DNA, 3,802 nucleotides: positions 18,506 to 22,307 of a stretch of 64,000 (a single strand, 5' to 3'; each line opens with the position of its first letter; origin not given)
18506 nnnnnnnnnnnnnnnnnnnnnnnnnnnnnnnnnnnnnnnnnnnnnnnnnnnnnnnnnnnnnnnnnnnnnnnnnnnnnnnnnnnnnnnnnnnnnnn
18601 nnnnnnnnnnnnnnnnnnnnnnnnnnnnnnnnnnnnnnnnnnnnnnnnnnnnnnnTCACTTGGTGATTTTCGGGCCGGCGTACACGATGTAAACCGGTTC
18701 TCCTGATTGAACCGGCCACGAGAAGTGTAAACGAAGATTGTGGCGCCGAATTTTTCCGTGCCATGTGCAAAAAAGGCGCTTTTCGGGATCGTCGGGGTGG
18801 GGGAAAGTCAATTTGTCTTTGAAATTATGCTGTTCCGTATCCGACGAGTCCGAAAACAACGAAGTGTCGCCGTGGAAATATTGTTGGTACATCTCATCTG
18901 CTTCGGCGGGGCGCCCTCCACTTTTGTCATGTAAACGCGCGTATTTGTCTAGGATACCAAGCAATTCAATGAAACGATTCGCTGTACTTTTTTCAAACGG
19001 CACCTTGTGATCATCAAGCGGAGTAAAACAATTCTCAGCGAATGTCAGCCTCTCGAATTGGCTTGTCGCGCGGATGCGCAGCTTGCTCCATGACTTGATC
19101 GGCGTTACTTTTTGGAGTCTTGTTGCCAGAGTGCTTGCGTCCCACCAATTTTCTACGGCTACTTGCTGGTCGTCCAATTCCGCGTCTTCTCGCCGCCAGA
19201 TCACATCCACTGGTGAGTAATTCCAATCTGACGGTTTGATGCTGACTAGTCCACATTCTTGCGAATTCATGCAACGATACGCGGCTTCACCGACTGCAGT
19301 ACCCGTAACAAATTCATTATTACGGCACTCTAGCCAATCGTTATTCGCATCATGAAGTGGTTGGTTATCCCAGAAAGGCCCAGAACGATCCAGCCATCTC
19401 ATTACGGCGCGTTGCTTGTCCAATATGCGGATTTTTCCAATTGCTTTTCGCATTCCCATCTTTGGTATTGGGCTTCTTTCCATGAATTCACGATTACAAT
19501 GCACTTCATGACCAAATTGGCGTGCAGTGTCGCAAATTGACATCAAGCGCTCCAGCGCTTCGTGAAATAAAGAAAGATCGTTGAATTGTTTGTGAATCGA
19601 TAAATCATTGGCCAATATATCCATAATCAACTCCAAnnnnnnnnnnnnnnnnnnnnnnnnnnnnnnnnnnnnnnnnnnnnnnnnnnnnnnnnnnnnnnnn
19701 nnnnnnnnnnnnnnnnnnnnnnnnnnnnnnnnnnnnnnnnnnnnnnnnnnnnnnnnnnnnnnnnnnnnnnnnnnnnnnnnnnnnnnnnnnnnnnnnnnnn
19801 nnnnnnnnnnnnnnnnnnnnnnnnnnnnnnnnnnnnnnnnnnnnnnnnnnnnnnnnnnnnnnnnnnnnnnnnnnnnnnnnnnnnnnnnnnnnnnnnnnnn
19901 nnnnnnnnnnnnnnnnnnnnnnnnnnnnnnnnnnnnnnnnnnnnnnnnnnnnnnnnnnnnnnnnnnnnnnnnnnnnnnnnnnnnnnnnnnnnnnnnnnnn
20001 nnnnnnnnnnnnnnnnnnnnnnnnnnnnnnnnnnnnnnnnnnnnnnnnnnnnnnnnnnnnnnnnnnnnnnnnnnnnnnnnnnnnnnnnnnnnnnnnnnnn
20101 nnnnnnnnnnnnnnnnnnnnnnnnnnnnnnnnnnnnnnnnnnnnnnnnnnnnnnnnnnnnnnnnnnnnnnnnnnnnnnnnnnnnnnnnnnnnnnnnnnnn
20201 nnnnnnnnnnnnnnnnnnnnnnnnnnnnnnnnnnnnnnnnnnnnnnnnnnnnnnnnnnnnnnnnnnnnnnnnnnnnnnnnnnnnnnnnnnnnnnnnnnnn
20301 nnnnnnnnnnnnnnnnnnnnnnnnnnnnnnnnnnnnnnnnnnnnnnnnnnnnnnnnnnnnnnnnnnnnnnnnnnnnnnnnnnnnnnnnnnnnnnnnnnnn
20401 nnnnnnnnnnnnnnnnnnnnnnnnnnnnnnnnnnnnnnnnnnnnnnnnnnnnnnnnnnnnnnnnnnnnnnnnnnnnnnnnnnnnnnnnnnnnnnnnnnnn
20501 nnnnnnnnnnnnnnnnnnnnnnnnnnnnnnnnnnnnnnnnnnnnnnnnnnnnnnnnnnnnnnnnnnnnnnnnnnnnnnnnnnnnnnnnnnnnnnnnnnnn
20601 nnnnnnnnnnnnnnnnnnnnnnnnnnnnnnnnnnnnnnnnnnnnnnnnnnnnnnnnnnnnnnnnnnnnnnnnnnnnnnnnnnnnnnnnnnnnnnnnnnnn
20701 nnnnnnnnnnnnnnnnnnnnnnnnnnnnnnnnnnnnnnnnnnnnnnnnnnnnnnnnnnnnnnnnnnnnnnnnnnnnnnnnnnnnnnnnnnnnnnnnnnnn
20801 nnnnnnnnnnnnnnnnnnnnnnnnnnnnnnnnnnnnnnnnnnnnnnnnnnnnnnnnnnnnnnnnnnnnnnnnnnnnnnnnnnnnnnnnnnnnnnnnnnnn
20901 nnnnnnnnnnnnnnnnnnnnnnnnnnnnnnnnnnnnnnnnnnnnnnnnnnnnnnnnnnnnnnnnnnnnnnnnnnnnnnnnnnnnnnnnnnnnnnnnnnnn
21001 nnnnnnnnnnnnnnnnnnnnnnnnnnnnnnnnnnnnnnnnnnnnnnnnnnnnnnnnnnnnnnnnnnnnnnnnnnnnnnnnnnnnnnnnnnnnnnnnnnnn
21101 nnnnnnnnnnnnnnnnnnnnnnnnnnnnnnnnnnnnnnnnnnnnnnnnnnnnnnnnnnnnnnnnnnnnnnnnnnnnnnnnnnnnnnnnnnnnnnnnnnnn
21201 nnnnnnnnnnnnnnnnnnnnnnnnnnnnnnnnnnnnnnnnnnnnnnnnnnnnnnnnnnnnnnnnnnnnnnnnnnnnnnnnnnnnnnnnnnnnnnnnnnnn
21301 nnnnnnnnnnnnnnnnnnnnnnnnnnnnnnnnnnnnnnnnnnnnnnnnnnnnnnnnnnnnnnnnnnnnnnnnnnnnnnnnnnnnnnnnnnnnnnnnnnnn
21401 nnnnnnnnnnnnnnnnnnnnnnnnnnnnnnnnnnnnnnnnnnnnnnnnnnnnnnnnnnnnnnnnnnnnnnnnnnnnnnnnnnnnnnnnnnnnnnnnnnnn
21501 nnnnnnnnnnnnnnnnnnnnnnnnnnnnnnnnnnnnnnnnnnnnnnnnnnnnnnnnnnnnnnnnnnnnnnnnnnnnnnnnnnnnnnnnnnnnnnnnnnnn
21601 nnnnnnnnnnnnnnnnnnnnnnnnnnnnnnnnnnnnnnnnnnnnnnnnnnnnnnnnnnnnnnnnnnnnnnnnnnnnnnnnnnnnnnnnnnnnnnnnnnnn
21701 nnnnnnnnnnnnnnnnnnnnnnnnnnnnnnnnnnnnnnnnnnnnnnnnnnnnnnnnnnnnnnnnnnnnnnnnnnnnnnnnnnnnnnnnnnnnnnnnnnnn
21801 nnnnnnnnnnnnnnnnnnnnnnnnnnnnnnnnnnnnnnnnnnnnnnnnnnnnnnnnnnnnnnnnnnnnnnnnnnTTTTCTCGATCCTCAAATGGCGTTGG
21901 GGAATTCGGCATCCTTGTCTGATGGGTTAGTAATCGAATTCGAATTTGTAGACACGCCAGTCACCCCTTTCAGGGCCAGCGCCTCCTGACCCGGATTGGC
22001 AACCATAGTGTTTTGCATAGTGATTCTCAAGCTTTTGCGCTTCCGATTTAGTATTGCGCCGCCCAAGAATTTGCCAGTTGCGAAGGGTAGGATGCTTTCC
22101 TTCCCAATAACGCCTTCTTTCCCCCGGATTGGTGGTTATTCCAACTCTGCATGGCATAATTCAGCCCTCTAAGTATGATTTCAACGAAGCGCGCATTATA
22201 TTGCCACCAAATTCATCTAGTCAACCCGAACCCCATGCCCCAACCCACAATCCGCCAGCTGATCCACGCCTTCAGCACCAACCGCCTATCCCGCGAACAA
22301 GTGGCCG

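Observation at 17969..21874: Tightly overlapping four-gene operon: DUF262 (ParB-like) + DUF3696-type ABC ATPase + 326-aa orphan + HEPN-motif protein; candidate unnamed defence system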

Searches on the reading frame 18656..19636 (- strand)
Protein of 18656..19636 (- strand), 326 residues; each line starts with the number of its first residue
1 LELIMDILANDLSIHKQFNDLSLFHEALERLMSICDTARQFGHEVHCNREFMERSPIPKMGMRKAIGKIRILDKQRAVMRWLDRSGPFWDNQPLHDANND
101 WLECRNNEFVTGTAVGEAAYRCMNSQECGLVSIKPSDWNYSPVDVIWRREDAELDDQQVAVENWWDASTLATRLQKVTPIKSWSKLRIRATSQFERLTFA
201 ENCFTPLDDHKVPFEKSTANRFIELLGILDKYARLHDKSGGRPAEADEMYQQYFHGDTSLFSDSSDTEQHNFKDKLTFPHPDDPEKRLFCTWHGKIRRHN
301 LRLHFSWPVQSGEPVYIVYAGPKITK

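Call 4: search_protein_families(library=padloc, proteins=[window:18656-19636:-], max_evalue=0.01)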
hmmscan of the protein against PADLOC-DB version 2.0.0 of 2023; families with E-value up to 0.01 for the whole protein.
window:18656-19636:- (326 aa): 9 families
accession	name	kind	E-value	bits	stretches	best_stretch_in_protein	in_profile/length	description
PDLC03896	NsnC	-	2.2e-107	357.3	1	5-326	1-318/319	-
PDLC03879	NsnC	-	8.9e-13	46.5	1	5-325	3-304/305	-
PDLC03891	NsnC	-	1.1e-12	46.1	1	5-181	1-168/284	-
PDLC03914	NsnC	-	1.9e-10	38.6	1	24-317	20-305/314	-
PDLC03886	NsnC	-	3.4e-10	37.8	1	6-138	2-130/293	-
PDLC03889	NsnC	-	3.6e-10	38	1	5-178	1-172/269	-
PDLC03887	NsnC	-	9.4e-09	33.1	1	23-324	17-307/308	-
PDLC03915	NsnC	-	0.0023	15.8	1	189-300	162-265/301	-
PDLC03908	NsnC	-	0.007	13.9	0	157-307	119-271/298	-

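Call 5: search_protein_families(library=pfam, proteins=[window:18656-19636:-], max_evalue=0.01)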
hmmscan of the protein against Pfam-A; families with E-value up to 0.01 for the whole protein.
window:18656-19636:- (326 aa): 0 families

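Call 28: find_homologous_proteins(query=window:18656-19624:-, max_evalue=0.001)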
Query window:18656-19624:- (322 aa): 1048 proteins with E <= 0.001 among 1693 candidates; the best 120 are listed.
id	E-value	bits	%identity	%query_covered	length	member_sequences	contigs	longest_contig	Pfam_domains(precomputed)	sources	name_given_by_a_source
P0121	6.8e-198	675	89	100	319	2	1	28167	-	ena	-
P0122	7.1e-122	425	59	100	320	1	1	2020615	-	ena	-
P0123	2.3e-121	423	59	100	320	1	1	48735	-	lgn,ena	-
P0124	3.0e-116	406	56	100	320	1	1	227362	-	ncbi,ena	-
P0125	3.4e-115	403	53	100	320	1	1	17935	-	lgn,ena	-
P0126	1.1e-114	401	55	100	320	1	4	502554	-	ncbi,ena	-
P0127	1.9e-114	400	55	100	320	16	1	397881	-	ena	-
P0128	3.4e-114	399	54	100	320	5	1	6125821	-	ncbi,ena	-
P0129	3.6e-114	399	54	100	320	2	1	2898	-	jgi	-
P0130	3.7e-114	399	55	100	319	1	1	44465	-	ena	-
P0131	5.5e-114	399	55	100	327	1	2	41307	-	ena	-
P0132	9.4e-114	398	55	100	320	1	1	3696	-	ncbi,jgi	-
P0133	1.4e-113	397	55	100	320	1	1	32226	-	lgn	-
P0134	3.2e-113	396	54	100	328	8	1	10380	-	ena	-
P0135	3.7e-113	396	55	100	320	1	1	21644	-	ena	-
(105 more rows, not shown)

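Call 31: find_related_loci(query=A5, collection=metagenome_contigs, flank=8000)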
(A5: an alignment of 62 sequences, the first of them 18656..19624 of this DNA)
Query A5 (322 aa) in metagenome_contigs; peptide patterns used: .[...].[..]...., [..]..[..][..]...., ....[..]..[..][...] (x = any residue, [..] = any of these).
396 stretches matched a pattern; 199 encode a relative of the query (tblastn E <= 1e-3); the best 80 are kept; 80 distinct loci.
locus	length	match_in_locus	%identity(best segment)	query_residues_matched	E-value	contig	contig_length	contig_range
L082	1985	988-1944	53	1-322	1e-120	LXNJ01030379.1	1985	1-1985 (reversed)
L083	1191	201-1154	53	1-322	3e-123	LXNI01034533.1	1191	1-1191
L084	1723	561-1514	51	1-322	4e-117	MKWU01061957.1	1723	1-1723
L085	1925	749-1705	50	1-322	9e-116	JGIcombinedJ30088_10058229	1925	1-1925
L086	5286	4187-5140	52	1-322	2e-108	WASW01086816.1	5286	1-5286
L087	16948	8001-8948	51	1-322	5e-106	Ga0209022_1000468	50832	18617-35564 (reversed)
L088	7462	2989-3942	50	1-322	4e-106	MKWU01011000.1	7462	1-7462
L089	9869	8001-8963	46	1-322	4e-100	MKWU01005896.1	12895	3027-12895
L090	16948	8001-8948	49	1-322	1e-94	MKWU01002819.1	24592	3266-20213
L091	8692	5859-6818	43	1-321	3e-87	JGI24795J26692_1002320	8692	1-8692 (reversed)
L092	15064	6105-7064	43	1-321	3e-87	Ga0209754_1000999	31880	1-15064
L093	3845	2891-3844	46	1-312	4e-87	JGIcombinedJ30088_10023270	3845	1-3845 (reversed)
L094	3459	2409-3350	42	1-322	3e-87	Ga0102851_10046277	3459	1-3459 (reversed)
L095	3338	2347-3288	44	1-322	5e-87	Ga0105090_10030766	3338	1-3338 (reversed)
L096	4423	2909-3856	44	1-322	9e-86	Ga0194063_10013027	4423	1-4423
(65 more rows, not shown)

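Call 37: search_protein_families(library=ncbifam, proteins=[window:18656-19624:-], max_evalue=0.01)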
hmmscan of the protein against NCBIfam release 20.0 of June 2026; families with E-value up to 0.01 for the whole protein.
window:18656-19624:- (322 aa): 0 families

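Call 52: predict_structure(alignment_id=A5)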
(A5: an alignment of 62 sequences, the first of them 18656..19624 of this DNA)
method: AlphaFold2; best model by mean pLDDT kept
length: 322 residues; sequences in the alignment: 62
mean_pLDDT: 88.3   pTM: 0.81
mean pLDDT of the five models: 88.3, 88.3, 86.4, 81.7, 78.9
residues with pLDDT >= 90: 201; 70-90: 95; 50-70: 23; < 50: 3
segments of 3 or more residues with pLDDT < 50: none
pLDDT, mean of each block of 10 residues (from residue 1): 88 89 91 91 88 93 93 88 58 73 84 90 87 70 81 90 91 87 93 95 94 91 94 74 90 92 97 96 97 94 91 97 84
secondary structure, 60 per line:
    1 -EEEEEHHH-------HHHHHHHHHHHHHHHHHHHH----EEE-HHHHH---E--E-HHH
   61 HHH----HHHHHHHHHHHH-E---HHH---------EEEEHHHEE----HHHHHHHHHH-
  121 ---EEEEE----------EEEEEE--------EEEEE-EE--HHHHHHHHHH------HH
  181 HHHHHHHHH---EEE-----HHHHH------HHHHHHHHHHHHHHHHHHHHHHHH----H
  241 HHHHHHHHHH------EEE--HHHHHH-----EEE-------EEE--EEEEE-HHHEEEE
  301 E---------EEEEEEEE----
elements in order: E2-6 H17-36 E41-43 H45-49 H58-63 H68-79 E97-100 H110-119 E124-128 E139-144 E153-157 H163-172 H179-189 E193-195 H201-205 H212-235 H240-250 E257-259 H262-267 E273-275 E283-285 E288-292 E297-301 E311-318

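Call 57: fold_search(model_id=the predicted structure, library=pdb)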
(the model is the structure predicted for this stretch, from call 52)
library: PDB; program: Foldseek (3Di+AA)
matches with E <= 10: 101; with E <= 0.001: 0
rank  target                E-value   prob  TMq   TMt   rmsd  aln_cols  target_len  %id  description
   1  4yor_A                1.1e+00  0.01  0.10  0.13  22.1       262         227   10  Crystal structure of a trimeric exonuclease PhoExo I from Pyrococcus horikoshii OT3 at 1.52A resolution. (released 2015-07-15)
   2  3pdf_A                1.5e+00  0.01  0.06  0.06  15.8        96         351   12  Discovery of Novel Cyanamide-Based Inhibitors of Cathepsin C (released 2011-10-26)
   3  5xx1_E                1.9e+00  0.04  0.18  0.09  14.7       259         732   10  Crystal structure of Arginine decarboxylase (AdiA) from Salmonella typhimurium (released 2018-05-16)
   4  6yxy_BH               2.2e+00  0.02  0.09  0.10  13.2       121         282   10  State B of the Trypanosoma brucei mitoribosomal large subunit assembly intermediate (released 2020-10-14)
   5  4v94_G                2.3e+00  0.01  0.12  0.08  15.7       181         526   13  Molecular architecture of the eukaryotic chaperonin TRiC/CCT derived by a combination of chemical crosslinking and mas (released 2014-07-09)
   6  5xx1_C                2.5e+00  0.03  0.18  0.09  14.6       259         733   10  Crystal structure of Arginine decarboxylase (AdiA) from Salmonella typhimurium (released 2018-05-16)
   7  3gx0                  2.6e+00  0.01  0.09  0.12  16.6       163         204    7  Crystal Structure of GSH-dependent Disulfide bond Oxidoreductase (released 2009-07-07)
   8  1ygu_B                2.6e+00  0.01  0.10  0.06  16.5       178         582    7  Crystal structure of the tandem phosphatase domains of RPTP CD45 with a pTyr peptide (released 2005-02-22)
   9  4qyz_A                3.0e+00  0.01  0.11  0.08  14.7       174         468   13  Crystal structure of a CRISPR RNA-guided surveillance complex, Cascade, bound to a ssDNA target (released 2014-09-03)
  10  4v81_G                3.0e+00  0.01  0.11  0.08  15.0       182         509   14  The crystal structure of yeast CCT reveals intrinsic asymmetry of eukaryotic cytosolic chaperonins (released 2014-07-09)
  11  6sws_C                3.2e+00  0.06  0.12  0.29   7.6        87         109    7  The DBB dimerization domain of B-cell adaptor for PI3K (BCAP) is required for down regulation of inflammatory signalli (released 2020-02-19)
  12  7asw                  3.4e+00  0.02  0.07  0.13  10.2        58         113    5  Crystal structure of chloroplastic thioredoxin z defines a novel type-specific target recognition (released 2021-05-19)
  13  3c5y_A                3.6e+00  0.03  0.07  0.10   5.8        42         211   19  Crystal structure of a putative ribose 5-phosphate isomerase (saro_3514) from novosphingobium aromaticivorans dsm at 1 (released 2008-02-19)
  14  5kev_A                3.6e+00  0.02  0.07  0.18   8.5        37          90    5  Vibrio parahaemolyticus VtrA/VtrC complex (released 2016-07-20)
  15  4e19_B                3.6e+00  0.02  0.10  0.20  13.4       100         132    9  Crystal structure of RNase H1 from halophilic archaeon Halobacterium salinarum NRC-1 (released 2013-03-06)
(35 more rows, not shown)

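Call 58: search_protein_families(library=pfam, alignment_id=A7, max_evalue=0.001)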
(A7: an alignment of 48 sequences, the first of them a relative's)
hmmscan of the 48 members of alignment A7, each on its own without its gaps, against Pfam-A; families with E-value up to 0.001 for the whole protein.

A. member 1, L087:9037-9357:- (106 aa): 1 family
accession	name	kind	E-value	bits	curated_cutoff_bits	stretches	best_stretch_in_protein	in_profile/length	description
PF08843.17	AbiEii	-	1.4e-07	32.1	22.5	1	32-73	2-42/238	Nucleotidyl transferase AbiEii toxin, Type IV TA system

B. families by the number of members that match (of 48 scanned): 50 families (the first 25 are shown)
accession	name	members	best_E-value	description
PF13175.12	AAA_15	2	1.1e-31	AAA ATPase domain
PF13361.12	UvrD_C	2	2.6e-21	UvrD-like helicase C-terminal domain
PF13304.12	AAA_21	2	1.3e-17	AAA domain, putative AbiEii toxin, Type IV TA system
PF00580.27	UvrD-helicase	2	5.2e-17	UvrD/REP helicase N-terminal domain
PF02463.25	SMC_N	2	9.2e-13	RecF/RecN/SMC N terminal domain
PF13476.12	AAA_23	2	6.2e-11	AAA domain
PF13538.12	UvrD_C_2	2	5.1e-09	UvrD-like helicase C-terminal domain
PF13245.12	AAA_19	2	1.6e-07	AAA domain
PF13514.12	AAA_27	2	2.3e-05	AAA domain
PF13555.12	AAA_29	2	3.9e-05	P-loop containing region of AAA domain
PF05971.18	Methyltransf_10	1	1.6e-123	RNA methyltransferase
PF09903.14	DUF2130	1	7.4e-92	Uncharacterized protein conserved in bacteria (DUF2130)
PF08665.17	PglZ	1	4.6e-65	PglZ domain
PF00004.35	AAA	1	2.4e-56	ATPase family associated with various cellular activities (AAA)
PF00501.34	AMP-binding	1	8.7e-42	AMP-binding enzyme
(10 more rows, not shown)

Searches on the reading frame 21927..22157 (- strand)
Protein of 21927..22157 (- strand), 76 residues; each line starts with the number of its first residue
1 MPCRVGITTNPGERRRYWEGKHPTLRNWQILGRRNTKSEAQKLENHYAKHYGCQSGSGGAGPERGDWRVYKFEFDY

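Call 37: search_protein_families(library=ncbifam, proteins=[window:21927-22157:-], max_evalue=0.01)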
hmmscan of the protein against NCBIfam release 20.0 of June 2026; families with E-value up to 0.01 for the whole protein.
window:21927-22157:- (76 aa): 0 families

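Call 46: search_protein_families(library=pfam, proteins=[window:21927-22157:-], max_evalue=0.1)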
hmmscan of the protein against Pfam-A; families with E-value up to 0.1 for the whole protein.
window:21927-22157:- (76 aa): 0 families

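Call 64: find_homologous_proteins(query=window:21927-22157:-, max_evalue=0.001)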
Query window:21927-22157:- (76 aa): 5 proteins with E <= 0.001 among 5 candidates.
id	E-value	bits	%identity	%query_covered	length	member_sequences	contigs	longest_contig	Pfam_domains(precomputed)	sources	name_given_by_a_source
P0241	1.2e-26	111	64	97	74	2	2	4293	-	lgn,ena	-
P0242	3.1e-26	109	62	97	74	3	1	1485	-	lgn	-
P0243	9.9e-25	104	64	97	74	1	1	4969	-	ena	-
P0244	6.5e-23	99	59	97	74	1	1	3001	-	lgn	-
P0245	1.1e-15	76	50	97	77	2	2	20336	-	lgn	-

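Call 66: find_encoding_contigs(protein=P0245, flank=6000, max_places=2)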
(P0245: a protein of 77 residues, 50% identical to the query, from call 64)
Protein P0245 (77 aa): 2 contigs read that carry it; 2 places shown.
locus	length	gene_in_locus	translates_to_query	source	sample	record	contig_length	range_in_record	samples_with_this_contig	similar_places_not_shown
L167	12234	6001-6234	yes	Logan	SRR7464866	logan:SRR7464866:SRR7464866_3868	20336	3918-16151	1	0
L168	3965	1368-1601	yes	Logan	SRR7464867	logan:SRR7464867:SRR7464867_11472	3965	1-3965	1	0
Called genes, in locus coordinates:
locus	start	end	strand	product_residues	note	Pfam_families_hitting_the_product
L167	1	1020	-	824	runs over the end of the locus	PF02190:LON_substr_bdg, PF00004:AAA, PF07728:AAA_5, PF22667:Lon_lid, PF05362:Lon_C, PF13541:ChlI (weak)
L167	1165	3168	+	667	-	PF07676:PD40 (faint), PF00691:OmpA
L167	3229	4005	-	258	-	PF03807:F420_oxidored (faint), PF10727:Rossmann-like (weak), PF10728:DUF2520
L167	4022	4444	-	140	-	PF28557:DUF8439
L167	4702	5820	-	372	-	PF05496:RuvB_N (faint), PF13177:DNA_pol3_delta2, PF13401:AAA_22 (faint), PF00004:AAA, PF13173:AAA_14 (weak), PF22608:DNAX_ATPase_lid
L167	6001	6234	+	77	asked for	-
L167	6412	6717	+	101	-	PF02675:AdoMet_dc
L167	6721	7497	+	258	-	PF00520:Ion_trans, PF07885:Ion_trans_2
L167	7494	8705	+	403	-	PF01564:Spermine_synth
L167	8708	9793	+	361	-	-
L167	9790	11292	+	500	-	PF01593:Amino_oxidase, PF13450:NAD_binding_8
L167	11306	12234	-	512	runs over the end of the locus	PF01564:Spermine_synth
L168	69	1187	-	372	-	PF05496:RuvB_N (faint), PF13177:DNA_pol3_delta2, PF13401:AAA_22 (faint), PF00004:AAA, PF13173:AAA_14 (weak), PF22608:DNAX_ATPase_lid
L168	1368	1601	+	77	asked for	-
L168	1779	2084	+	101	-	PF02675:AdoMet_dc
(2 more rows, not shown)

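Call 67: find_encoding_contigs(protein=P0243, flank=6000, max_places=2)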
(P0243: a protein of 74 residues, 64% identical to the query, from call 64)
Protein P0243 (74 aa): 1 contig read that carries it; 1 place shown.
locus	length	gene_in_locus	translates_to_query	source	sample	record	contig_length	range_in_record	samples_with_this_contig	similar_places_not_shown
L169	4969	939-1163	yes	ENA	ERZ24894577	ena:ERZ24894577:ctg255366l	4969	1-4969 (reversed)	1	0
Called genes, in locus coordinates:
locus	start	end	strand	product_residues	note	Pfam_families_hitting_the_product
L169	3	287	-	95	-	?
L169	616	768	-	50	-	-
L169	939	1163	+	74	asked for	-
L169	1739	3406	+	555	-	PF01555:N6_N4_Mtase, PF04471:Mrr_cat (weak)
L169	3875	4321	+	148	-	-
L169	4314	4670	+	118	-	PF16538:FlgT_C (weak)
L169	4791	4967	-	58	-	?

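Call 68: find_encoding_contigs(protein=P0241, flank=6000, max_places=2)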
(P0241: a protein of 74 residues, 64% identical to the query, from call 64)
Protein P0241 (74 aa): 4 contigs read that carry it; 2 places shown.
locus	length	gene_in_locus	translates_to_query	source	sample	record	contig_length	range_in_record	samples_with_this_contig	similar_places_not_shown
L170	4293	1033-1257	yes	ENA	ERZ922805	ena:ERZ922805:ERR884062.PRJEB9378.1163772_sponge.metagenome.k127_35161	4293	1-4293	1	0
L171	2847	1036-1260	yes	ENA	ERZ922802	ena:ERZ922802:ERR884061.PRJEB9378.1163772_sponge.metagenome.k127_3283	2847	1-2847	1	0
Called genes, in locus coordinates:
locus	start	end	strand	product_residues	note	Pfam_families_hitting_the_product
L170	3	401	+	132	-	?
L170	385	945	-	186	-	PF00578:AhpC-TSA, PF08534:Redoxin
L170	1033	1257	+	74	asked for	-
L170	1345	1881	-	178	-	-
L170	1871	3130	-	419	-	PF02384:N6_Mtase (faint), PF07669:Eco57I, PF05175:MTS, PF01170:UPF0020 (faint)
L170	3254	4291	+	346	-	?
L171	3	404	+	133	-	?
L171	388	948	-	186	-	PF00578:AhpC-TSA, PF08534:Redoxin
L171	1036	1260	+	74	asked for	-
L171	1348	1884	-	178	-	-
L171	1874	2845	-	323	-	?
